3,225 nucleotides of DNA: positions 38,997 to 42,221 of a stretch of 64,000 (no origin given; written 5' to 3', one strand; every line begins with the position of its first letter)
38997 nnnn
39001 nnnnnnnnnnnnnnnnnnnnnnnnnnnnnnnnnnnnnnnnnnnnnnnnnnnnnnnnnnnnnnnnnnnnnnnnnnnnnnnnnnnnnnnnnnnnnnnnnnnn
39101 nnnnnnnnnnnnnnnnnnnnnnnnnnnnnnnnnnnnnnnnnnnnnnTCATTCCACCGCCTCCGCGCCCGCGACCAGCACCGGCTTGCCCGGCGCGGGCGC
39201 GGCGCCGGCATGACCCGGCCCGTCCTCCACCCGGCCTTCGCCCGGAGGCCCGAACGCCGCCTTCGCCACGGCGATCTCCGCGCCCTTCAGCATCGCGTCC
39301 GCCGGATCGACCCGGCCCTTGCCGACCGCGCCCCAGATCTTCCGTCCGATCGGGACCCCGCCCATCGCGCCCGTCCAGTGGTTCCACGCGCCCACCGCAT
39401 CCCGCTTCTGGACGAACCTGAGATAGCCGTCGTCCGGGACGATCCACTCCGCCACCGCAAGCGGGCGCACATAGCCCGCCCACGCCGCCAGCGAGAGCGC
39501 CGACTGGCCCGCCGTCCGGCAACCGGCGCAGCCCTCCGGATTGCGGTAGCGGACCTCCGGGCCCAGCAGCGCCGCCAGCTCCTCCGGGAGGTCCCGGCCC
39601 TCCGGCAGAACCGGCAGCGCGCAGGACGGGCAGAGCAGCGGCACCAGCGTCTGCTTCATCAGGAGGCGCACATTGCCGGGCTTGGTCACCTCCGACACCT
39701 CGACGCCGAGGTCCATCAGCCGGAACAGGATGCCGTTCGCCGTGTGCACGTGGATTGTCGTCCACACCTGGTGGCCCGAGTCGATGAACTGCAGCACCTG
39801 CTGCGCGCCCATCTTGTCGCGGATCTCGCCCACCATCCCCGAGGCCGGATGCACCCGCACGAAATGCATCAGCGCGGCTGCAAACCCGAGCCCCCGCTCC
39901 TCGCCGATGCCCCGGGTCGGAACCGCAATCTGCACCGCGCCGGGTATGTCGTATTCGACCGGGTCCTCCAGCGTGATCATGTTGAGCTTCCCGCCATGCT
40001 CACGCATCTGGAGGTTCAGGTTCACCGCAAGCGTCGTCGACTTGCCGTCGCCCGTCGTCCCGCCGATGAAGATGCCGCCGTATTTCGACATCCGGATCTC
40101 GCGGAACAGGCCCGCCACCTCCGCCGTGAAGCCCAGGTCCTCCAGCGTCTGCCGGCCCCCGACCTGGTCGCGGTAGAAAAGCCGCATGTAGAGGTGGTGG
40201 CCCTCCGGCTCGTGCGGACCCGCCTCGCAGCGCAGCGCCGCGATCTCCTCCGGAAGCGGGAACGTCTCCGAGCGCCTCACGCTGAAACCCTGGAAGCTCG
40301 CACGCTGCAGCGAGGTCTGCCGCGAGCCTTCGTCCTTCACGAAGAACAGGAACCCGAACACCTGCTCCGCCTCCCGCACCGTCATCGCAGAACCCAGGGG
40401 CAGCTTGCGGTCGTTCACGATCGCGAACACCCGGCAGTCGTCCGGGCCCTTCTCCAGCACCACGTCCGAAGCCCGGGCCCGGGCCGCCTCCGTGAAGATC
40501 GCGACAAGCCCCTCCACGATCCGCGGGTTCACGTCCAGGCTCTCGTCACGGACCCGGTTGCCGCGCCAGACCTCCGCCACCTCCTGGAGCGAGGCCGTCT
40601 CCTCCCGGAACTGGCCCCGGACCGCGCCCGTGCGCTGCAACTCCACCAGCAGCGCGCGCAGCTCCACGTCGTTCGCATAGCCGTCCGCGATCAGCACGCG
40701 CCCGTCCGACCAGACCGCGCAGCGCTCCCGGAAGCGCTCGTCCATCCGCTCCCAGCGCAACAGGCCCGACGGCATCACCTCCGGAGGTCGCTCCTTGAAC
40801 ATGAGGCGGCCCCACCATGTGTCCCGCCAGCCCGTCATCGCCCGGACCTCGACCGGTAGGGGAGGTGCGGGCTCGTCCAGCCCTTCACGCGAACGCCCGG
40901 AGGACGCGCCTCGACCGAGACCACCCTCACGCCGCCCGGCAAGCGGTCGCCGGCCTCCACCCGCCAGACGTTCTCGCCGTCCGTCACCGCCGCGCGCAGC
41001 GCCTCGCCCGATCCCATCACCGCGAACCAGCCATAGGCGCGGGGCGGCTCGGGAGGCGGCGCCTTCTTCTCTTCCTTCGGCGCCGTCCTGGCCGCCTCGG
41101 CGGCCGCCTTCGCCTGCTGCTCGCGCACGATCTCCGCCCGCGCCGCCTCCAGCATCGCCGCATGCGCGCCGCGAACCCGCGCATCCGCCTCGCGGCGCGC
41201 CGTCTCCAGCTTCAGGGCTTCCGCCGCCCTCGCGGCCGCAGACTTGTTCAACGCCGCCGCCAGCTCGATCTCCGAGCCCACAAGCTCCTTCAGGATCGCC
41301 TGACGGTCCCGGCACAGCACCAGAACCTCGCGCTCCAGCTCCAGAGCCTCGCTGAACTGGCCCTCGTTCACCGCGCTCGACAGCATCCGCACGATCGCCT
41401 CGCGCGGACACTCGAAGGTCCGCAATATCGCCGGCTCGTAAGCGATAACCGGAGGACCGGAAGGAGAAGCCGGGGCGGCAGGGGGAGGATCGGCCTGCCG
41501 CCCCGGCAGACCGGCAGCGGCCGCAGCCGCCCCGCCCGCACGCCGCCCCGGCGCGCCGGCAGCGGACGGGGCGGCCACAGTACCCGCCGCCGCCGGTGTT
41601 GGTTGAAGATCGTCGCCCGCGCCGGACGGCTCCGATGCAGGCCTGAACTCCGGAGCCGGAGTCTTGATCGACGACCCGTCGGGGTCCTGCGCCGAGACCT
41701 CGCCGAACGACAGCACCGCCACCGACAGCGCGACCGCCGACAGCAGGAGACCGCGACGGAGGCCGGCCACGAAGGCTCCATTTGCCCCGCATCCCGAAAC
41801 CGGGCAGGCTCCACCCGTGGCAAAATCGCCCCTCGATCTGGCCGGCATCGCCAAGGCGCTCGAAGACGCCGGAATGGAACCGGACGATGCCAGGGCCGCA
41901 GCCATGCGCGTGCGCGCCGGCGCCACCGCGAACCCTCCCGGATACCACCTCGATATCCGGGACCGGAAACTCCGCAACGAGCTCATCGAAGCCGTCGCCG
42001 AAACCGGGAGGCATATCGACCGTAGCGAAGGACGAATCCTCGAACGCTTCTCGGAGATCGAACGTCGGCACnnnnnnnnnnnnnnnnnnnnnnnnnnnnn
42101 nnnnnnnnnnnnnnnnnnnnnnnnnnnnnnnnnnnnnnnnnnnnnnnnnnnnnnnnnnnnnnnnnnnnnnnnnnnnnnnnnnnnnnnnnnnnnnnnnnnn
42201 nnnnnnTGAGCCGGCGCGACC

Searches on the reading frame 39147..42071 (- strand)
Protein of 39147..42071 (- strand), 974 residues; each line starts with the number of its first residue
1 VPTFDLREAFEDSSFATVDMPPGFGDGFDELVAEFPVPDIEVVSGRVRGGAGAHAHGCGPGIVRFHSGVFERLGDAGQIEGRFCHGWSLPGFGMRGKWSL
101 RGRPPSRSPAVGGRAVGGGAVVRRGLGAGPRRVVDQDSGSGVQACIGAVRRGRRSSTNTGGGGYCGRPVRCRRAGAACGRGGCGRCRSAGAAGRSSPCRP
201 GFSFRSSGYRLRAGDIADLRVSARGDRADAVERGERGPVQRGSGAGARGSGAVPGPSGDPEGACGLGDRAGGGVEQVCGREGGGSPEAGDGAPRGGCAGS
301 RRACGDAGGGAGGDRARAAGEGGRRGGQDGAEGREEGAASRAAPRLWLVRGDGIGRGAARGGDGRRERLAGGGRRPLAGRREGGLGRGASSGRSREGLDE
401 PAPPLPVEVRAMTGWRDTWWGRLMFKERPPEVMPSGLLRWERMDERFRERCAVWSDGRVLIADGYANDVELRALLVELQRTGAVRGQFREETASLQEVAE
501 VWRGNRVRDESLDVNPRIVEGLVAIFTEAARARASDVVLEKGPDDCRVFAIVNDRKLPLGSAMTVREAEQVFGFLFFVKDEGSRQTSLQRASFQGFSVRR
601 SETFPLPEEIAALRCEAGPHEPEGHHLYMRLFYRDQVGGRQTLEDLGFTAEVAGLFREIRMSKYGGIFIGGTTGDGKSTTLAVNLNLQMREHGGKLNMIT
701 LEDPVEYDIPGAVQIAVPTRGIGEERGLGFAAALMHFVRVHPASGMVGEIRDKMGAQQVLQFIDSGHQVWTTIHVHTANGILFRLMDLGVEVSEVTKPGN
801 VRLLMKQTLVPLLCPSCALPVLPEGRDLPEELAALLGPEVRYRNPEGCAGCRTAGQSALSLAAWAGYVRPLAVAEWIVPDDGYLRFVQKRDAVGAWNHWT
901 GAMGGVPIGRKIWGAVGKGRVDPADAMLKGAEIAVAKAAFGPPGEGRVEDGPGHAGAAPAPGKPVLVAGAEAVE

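Call 15: search_protein_families(library=pfam, proteins=[window:39147-42071:-], max_evalue=0.001)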
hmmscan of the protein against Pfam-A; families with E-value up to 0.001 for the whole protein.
window:39147-42071:- (974 aa): 1 family
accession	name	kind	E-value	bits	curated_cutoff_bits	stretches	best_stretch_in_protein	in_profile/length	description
PF00437.27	T2SSE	-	2.7e-40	138.6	24.9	1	604-856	85-310/370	Type II/IV secretion system protein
